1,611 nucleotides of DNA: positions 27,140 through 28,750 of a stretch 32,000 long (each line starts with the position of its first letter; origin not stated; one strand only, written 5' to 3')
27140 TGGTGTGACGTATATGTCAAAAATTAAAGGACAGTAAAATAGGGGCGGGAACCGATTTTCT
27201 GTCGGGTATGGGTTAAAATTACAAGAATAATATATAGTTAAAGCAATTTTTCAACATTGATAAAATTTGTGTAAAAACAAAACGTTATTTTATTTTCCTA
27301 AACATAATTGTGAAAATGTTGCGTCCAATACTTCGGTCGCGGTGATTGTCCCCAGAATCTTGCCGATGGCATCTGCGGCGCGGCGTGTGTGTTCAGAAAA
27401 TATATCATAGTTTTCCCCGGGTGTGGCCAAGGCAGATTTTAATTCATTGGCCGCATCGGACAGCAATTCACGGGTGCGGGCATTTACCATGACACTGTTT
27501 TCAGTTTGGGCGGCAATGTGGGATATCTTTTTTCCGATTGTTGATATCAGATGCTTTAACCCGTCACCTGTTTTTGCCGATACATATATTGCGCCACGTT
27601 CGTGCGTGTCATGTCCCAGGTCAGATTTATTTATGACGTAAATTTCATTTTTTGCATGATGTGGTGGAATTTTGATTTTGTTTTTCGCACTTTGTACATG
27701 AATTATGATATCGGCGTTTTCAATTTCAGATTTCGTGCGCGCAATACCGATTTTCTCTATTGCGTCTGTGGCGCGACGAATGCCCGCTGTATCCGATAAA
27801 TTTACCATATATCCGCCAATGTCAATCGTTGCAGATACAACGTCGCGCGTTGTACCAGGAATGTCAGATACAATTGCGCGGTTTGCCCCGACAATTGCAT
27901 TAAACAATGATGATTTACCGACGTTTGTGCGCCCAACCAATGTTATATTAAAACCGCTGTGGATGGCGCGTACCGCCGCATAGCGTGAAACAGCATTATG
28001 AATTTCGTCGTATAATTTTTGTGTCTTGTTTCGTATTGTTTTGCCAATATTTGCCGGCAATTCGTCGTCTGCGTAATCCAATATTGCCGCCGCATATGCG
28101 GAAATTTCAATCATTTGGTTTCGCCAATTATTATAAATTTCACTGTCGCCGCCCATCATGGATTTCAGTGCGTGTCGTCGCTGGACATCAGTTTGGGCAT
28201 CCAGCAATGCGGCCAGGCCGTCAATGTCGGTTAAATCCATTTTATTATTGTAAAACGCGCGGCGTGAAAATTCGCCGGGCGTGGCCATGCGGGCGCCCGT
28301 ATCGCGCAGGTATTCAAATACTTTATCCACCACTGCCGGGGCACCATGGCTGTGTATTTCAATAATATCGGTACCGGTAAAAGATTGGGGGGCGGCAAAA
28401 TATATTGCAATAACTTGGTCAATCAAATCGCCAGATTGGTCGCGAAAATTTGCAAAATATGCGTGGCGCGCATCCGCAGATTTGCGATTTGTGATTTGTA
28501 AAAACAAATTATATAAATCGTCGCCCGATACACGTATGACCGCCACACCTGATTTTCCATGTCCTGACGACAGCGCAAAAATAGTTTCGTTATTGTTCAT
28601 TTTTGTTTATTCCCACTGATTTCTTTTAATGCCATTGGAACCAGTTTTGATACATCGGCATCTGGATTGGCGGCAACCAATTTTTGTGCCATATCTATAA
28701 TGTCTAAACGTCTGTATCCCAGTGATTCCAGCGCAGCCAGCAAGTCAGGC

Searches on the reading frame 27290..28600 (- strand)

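Call 16: search_protein_families(library=pfam, proteins=[window:27290-28600:-], max_evalue=0.001)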
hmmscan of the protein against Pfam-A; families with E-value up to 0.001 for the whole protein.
window:27290-28600:- (436 aa): 7 families
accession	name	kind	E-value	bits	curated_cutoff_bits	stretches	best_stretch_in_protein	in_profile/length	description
PF10396.14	TrmE_N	-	1.7e-36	125.4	29.8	1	6-120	1-117/117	GTP-binding protein TrmE N-terminus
PF12631.12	MnmE_helical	-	2e-36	126.5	40.1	1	123-433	1-211/211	MnmE helical domain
PF01926.29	MMR_HSR1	-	1.7e-24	86.6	21.9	1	219-310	2-90/113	50S ribosome-binding GTPase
PF02421.24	FeoB_N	-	2.6e-10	40.5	27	1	218-307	2-90/156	Ferrous iron transport protein B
PF00350.29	Dynamin_N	-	3.9e-06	27.4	27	0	219-252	1-34/168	Dynamin family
PF03193.22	RsgA_GTPase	-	0.00017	21.9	30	0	207-275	97-169/174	RsgA GTPase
PF04548.22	AIG1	-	0.00072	19.4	27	0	218-283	2-68/212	AIG1 family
